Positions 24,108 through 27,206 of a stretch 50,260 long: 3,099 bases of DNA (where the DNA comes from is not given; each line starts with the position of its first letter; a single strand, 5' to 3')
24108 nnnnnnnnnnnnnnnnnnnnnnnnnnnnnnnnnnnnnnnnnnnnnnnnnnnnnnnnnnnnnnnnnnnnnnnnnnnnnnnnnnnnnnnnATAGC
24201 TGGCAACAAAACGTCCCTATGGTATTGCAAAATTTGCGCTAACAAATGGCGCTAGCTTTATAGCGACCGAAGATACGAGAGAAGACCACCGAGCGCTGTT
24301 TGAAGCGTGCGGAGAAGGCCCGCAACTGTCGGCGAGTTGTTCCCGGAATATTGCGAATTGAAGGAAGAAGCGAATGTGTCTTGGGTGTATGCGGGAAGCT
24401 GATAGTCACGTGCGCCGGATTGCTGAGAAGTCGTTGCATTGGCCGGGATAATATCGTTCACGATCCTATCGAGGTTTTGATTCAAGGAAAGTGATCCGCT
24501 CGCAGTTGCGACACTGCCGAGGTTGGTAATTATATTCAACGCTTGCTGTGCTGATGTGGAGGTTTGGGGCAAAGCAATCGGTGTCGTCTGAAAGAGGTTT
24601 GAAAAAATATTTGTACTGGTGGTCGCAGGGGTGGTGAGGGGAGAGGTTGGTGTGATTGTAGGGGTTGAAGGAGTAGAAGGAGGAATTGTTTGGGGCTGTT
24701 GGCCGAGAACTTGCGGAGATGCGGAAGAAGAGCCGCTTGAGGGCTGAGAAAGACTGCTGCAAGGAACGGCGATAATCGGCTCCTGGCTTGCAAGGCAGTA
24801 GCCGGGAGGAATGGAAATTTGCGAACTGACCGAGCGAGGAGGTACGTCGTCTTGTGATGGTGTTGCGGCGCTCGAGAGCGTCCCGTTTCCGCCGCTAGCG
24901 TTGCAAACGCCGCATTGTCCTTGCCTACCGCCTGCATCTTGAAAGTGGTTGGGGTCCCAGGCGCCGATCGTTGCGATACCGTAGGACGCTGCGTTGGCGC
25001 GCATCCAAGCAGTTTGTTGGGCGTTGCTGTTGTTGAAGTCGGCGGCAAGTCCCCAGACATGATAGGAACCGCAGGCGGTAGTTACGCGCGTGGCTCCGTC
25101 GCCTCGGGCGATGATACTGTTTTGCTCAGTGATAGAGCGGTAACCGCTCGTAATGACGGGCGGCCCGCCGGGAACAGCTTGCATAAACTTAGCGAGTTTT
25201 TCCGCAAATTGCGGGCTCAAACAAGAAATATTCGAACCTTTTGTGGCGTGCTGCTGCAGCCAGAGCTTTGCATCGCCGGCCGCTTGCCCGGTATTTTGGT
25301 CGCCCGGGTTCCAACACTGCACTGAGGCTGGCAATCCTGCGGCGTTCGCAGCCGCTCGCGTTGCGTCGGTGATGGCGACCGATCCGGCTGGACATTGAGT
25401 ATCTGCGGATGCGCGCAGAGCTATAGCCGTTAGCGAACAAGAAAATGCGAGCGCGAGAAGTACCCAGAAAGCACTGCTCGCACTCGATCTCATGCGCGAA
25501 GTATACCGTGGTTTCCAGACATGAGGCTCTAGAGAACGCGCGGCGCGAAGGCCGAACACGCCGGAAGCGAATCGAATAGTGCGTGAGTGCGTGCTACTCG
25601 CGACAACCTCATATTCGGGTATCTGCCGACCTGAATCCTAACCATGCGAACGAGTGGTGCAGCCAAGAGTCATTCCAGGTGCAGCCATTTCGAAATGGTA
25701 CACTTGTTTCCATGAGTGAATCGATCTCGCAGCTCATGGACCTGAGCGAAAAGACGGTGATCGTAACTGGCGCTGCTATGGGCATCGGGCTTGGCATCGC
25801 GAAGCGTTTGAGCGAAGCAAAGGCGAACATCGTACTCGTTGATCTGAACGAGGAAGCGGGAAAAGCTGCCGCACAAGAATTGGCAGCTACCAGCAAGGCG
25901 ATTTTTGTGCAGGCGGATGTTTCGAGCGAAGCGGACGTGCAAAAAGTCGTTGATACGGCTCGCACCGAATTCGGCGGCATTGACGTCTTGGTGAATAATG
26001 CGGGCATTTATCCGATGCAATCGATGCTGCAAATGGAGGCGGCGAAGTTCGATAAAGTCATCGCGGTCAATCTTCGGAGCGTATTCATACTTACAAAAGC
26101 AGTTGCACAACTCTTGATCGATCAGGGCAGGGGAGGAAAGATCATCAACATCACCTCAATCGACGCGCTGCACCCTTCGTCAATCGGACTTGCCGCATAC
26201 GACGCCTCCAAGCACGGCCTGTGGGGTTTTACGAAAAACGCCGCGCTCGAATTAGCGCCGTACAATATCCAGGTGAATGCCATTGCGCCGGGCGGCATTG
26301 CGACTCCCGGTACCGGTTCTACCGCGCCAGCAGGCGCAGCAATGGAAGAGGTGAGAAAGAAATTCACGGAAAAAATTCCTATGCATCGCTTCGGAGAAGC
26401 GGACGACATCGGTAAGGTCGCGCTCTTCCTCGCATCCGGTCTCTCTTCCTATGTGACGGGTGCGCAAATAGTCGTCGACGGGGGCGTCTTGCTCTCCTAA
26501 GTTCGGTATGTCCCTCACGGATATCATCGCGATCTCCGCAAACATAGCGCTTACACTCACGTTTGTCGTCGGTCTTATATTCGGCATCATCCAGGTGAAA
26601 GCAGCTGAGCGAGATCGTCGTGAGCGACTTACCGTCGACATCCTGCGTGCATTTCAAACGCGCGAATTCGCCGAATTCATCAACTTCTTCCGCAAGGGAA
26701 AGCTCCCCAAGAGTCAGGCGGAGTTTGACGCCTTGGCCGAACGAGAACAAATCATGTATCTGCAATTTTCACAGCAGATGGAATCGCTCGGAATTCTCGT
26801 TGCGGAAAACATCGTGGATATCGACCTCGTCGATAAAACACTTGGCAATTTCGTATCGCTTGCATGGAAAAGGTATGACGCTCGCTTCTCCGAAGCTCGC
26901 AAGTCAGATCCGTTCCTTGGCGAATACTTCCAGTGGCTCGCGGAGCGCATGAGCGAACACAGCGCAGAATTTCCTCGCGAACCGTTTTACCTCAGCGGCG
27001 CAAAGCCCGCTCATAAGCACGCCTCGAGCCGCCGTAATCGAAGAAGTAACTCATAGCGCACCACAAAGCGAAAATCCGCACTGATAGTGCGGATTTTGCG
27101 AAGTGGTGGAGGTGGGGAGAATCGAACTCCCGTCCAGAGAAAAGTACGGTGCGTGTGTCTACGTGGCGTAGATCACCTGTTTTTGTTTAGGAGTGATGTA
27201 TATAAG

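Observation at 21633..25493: Two secreted murein hydrolases with unrelated catalytic domains share a conserved extreme C-terminal tail (...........-COOH)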

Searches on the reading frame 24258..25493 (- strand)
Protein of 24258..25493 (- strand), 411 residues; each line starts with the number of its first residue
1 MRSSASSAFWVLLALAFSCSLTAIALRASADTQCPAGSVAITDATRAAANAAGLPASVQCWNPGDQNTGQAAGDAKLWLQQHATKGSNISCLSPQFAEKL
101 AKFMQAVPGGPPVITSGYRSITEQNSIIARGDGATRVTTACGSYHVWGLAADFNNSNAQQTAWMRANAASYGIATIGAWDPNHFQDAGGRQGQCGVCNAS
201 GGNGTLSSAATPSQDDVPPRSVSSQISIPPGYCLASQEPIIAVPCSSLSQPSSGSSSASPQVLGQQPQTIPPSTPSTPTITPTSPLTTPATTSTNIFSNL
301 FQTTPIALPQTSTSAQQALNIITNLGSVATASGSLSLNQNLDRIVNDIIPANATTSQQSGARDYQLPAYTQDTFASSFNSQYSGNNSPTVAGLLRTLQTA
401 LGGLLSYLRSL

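Call 3: search_protein_families(library=pfam, proteins=[window:24258-25493:-], max_evalue=1)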
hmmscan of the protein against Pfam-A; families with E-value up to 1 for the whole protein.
window:24258-25493:- (411 aa): 3 families
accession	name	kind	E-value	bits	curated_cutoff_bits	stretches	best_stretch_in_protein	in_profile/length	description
PF02557.22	VanY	-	0.0001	22.6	25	1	92-171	4-104/132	D-alanyl-D-alanine carboxypeptidase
PF08291.16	Peptidase_M15_3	-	0.0057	17.2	23.2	1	93-166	25-87/108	Peptidase M15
PF13539.11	Peptidase_M15_4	-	0.074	14.1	25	1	139-170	4-37/70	D-alanyl-D-alanine carboxypeptidase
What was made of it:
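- On Peptidase M15 / LAS metallopeptidase (VanY, LdcB, VanX): VanY 22.6 bits against a cut-off of 25; Peptidase_M15_3 17.2 against 23.2 (call 3).
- Checked: ORF2 matches Pfam VanY just below threshold (22.6 vs 25 bits, call 3).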

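Call 4: search_protein_families(library=ncbifam, proteins=[window:24258-25493:-], max_evalue=1)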
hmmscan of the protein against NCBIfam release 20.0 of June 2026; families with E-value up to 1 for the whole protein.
window:24258-25493:- (411 aa): 2 families
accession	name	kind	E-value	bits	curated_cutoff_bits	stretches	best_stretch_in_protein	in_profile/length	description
NF053624.1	PtglEndpepMepK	equivalog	0.0093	15.8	185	1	113-179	100-160/176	peptidoglycan L,D-endopeptidase MepK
NF000472.1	vanY_AFMPt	exception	0.033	13.4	425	1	96-173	102-186/283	VanY-A/VanY-F/VanY-M family D-Ala-D-Ala carboxypeptidase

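Call 14: search_solved_structures(query=window:24258-25493:-, max_evalue=10, show_alignments=2)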
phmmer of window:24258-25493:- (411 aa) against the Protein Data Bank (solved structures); distinct sequences matched with E-value up to 10: 1.
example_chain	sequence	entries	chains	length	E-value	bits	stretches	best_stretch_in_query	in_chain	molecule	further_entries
2vo9_A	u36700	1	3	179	0.39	12.8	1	76-153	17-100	L-ALANYL-D-GLUTAMATE PEPTIDASE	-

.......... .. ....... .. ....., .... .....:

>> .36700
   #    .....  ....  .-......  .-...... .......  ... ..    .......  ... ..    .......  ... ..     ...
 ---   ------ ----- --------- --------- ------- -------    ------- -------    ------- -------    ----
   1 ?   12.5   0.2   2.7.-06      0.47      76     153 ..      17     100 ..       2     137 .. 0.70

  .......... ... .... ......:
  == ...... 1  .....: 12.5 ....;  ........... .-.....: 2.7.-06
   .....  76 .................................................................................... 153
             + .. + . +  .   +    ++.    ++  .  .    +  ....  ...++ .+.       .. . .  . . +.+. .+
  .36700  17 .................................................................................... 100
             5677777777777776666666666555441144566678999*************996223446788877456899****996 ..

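Call 21: find_homologous_proteins(query=window:24258-25493:-, max_evalue=0.001)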
Query window:24258-25493:- (411 aa): 43 proteins with E <= 0.001 among 8000 candidates.
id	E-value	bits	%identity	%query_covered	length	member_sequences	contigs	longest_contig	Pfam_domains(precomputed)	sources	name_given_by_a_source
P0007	8.8e-262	886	100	100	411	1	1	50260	-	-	-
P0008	7.0e-113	395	50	97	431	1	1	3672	-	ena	-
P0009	3.4e-112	393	53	92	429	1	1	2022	-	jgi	jgi:hypothetical protein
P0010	1.3e-67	247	59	48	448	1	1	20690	-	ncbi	-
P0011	4.3e-67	245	58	50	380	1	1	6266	-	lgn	-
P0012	5.1e-66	241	57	51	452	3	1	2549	-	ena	-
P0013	3.8e-65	238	61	43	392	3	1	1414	-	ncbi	-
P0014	3.9e-64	235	57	50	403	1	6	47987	-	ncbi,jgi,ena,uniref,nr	ncbi:hypothetical protein A3C18_01735 [Candidatus Kaiserbacteria bacterium RIFCSPHIGHO2_02_FULL_54_1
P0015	1.2e-63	233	59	45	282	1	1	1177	-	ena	-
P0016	2.7e-63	232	42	97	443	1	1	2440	-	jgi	jgi:hypothetical protein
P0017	1.0e-62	230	54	53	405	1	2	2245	-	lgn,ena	-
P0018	2.1e-57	213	57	44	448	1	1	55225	-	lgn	-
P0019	2.5e-57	213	68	36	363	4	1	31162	-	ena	-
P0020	6.1e-56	208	50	50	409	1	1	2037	-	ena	-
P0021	9.4e-56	207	55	48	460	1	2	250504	-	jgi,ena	jgi:hypothetical protein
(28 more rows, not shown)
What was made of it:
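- On T9SS C-terminal domain: The relatives are Kaiserbacteria (call 21).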

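Call 52: predict_structure(alignment_id=A5)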
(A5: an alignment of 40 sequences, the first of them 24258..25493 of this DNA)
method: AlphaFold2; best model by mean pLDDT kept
length: 411 residues; sequences in the alignment: 40
mean_pLDDT: 71.6   pTM: 0.53
mean pLDDT of the five models: 71.6, 71.5, 71.1, 70.4, 66.6
residues with pLDDT >= 90: 148; 70-90: 88; 50-70: 70; < 50: 105
segments of 3 or more residues with pLDDT < 50: 212-225, 261-269, 291-305, 309-313, 325-343, 349-383
pLDDT, mean of each block of 10 residues (from residue 1): 72 92 74 85 91 92 93 95 94 97 96 95 92 83 96 89 97 93 96 87 75 40 56 77 79 55 45 58 53 39 43 55 47 39 49 35 35 40 52 76 79 71
secondary structure, 60 per line:
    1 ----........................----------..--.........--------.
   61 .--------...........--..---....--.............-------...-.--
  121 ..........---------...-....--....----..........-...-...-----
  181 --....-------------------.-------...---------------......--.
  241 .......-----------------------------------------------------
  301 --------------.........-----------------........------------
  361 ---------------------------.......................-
elements in order: H5-28 H43-51 H70-80 H94-106 E114-116 H121-130 H144-147 E150-153 H158-167 E173-175 E183-186 E232-237 E240-244 H315-323 H341-348 H388-410
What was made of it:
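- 25404..25493 (-): ORF2 signal peptide (aa 1-30, ........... | DTQ). AF2 N-terminal helix 5-28 (call 52).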

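Call 63: fold_search(model_id=the predicted structure, library=pdb)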
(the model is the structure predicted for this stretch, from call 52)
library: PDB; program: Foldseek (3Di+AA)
matches with E <= 10: 28; with E <= 0.001: 2
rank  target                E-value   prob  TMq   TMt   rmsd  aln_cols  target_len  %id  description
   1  4jid_A                2.0e-04  1.00  0.20  0.43   4.3       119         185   21  Crystal structure of BaLdcB / VanY-like L,D-carboxypeptidase Zinc(II)-free (released 2013-04-03)
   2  4mus_A                4.8e-04  1.00  0.21  0.42   3.3       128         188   19  Crystal structure of vancomycin resistance D,D-dipeptidase/D,D-pentapeptidase VanXYc D59S mutant in complex with D-Ala (released 2013-10-09)
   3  4oak_A                1.2e-03  1.00  0.19  0.39   4.3       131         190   17  Crystal structure of vancomycin resistance D,D-dipeptidase/D,D-pentapeptidase VanXYc D59S mutant in complex with D-Ala (released 2014-01-15)
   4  6akv                  2.0e-03  1.00  0.23  0.57   6.4       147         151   19  Crystal structure of LysB4, the endolysin from Bacillus cereus-targeting bacteriophage B4 (released 2019-02-13)
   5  4mur_A                3.6e-03  1.00  0.19  0.39   4.8       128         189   17  Crystal structure of vancomycin resistance D,D-dipeptidase/D,D-pentapeptidase VanXYc D59S mutant (released 2013-10-02)
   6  4mut_A                4.9e-03  1.00  0.20  0.40   3.8       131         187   18  Crystal structure of vancomycin resistance D,D-dipeptidase/D,D-pentapeptidase VanXYc D59S mutant in complex with D-Ala (released 2013-10-09)
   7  1r44_A                5.5e-03  1.00  0.20  0.39   5.1       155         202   14  Crystal Structure of VanX (released 2004-06-15)
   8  4oxd_E                7.6e-03  1.00  0.20  0.43   4.3       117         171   20  Structure of the LdcB LD-carboxypeptidase reveals the molecular basis of peptidoglycan recognition (released 2014-05-21)
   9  4oxd_A                2.2e-02  0.99  0.20  0.41   5.1       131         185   20  Structure of the LdcB LD-carboxypeptidase reveals the molecular basis of peptidoglycan recognition (released 2014-05-21)
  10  1xvi_B                1.1e+00  0.13  0.12  0.18   5.7        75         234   19  Crystal Structure of YedP, phosphatase-like domain protein from Escherichia coli K12 (released 2004-12-14)
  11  1xvi_A                2.1e+00  0.10  0.11  0.18   5.0        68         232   20  Crystal Structure of YedP, phosphatase-like domain protein from Escherichia coli K12 (released 2004-12-14)
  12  3zu6_A                2.3e+00  0.15  0.15  0.22   5.4        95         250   14  The 3-dimensional structure of MpgP from Thermus thermophilus HB27, in complex with the alpha-mannosylglycerate and or (released 2011-10-19)
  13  3ztw_A                2.4e+00  0.14  0.15  0.22   5.6        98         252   13  The 3-dimensional structure of apo-MpgP, the mannosyl-3- phosphoglycerate phosphatase from Thermus thermophilus HB27 i (released 2011-10-19)
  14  6em9_D                2.6e+00  0.01  0.06  0.06  15.6       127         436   11  S.aureus ClpC resting state, asymmetric map (released 2017-12-27)
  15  3ztw_B                3.3e+00  0.12  0.14  0.20   5.6        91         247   14  The 3-dimensional structure of apo-MpgP, the mannosyl-3- phosphoglycerate phosphatase from Thermus thermophilus HB27 i (released 2011-10-19)
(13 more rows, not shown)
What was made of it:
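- On Peptidase M15 / LAS metallopeptidase (VanY, LdcB, VanX): The fold match is strong (call 63).
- Checked: Foldseek hits are LdcB, VanXYc and VanX at probability 1.00 (call 63).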

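Call 73: find_encoding_contigs(protein=P0014, flank=10000, max_places=1)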
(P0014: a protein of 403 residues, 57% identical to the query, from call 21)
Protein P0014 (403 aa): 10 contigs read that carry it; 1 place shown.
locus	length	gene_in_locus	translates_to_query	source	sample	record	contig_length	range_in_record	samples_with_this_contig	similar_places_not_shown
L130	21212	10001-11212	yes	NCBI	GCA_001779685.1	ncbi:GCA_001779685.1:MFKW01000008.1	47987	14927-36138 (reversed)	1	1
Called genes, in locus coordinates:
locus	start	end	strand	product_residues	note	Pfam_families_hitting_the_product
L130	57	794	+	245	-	PF01734:Patatin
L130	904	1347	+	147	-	PF01668:SmpB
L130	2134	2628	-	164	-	-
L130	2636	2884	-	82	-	PF04226:Transgly_assoc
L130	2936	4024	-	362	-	PF00041:fn3 (faint), PF16655:PhoD_N (faint), PF16656:Pur_ac_phosph_N (faint), PF25059:FN3_DSCAM-DSCAML_C (faint), PF23376:Fn3_VIN3 (faint), PF02010:REJ (faint)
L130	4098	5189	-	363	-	PF00512:HisKA, PF02518:HATPase_c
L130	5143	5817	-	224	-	PF00072:Response_reg, PF21695:GlnR_1st (weak), PF00486:Trans_reg_C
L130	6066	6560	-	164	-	PF27226:AF_1845 (weak)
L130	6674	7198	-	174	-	PF27226:AF_1845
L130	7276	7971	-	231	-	PF13739:PdaC, PF11738:DUF3298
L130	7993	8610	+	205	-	PF00565:SNase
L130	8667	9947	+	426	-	PF08291:Peptidase_M15_3 (weak)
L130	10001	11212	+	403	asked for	-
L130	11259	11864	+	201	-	PF05198:IF3_N, PF00707:IF3_C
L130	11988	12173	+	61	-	PF01632:Ribosomal_L35p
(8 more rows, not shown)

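Call 74: find_encoding_contigs(protein=P0021, flank=10000, max_places=1)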
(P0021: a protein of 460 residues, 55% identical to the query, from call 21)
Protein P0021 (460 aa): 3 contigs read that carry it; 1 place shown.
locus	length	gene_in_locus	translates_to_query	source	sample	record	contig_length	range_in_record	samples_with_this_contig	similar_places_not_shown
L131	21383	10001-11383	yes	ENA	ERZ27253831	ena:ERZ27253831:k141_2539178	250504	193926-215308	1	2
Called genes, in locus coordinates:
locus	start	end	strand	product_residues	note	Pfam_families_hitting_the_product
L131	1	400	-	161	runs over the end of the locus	-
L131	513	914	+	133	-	-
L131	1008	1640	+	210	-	PF01507:PAPS_reduct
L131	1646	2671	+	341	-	PF00291:PALP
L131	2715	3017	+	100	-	-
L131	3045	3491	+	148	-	-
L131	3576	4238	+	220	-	-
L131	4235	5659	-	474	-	PF02261:Asp_decarbox, PF01996:F420_ligase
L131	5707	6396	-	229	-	PF11738:DUF3298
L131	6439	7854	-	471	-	PF14821:Thr_synth_N, PF00291:PALP, PF24857:THR4_C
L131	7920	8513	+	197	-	PF00565:SNase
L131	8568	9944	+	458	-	-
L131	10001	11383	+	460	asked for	-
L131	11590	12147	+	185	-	PF05198:IF3_N, PF00707:IF3_C (weak)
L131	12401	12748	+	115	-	PF00453:Ribosomal_L20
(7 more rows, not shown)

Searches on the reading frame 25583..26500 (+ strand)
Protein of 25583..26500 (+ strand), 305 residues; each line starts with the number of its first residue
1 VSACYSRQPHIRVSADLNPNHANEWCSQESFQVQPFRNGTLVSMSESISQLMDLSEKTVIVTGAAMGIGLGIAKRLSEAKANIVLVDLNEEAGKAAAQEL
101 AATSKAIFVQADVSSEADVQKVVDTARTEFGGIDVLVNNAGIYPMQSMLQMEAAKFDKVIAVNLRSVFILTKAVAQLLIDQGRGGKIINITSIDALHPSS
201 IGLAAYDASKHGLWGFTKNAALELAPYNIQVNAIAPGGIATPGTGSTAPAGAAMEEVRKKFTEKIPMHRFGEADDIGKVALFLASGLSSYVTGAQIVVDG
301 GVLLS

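Call 12: search_protein_families(library=pfam, proteins=[window:25583-26500:+], max_evalue=0.001)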
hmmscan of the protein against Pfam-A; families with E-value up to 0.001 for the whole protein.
window:25583-26500:+ (305 aa): 4 families
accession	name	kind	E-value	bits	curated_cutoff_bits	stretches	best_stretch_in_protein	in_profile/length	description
PF13561.12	adh_short_C2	-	9.7e-66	222.1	27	1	63-302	1-235/236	Enoyl-(Acyl carrier protein) reductase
PF00106.31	adh_short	-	4.4e-58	196.4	26.6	1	57-246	1-189/195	short chain dehydrogenase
PF08659.16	KR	-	1.1e-11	45.4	22.6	1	58-177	2-126/180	KR domain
PF23441.1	SDR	-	9.7e-06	25.6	27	1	54-304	5-257/258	SDR-like rossmann domain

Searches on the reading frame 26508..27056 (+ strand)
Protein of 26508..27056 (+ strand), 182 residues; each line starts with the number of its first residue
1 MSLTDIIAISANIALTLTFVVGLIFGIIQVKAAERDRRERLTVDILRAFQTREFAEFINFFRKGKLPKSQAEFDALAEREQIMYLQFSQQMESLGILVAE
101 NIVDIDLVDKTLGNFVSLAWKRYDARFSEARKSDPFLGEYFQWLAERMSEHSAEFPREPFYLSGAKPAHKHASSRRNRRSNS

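Call 12: search_protein_families(library=pfam, proteins=[window:26508-27056:+], max_evalue=0.001)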
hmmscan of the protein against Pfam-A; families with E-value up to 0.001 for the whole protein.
window:26508-27056:+ (182 aa): 1 family
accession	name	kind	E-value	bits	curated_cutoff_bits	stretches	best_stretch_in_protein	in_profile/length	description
PF15956.11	DUF4760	-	2.3e-10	41.2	25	1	20-148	5-141/141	Domain of unknown function (DUF4760)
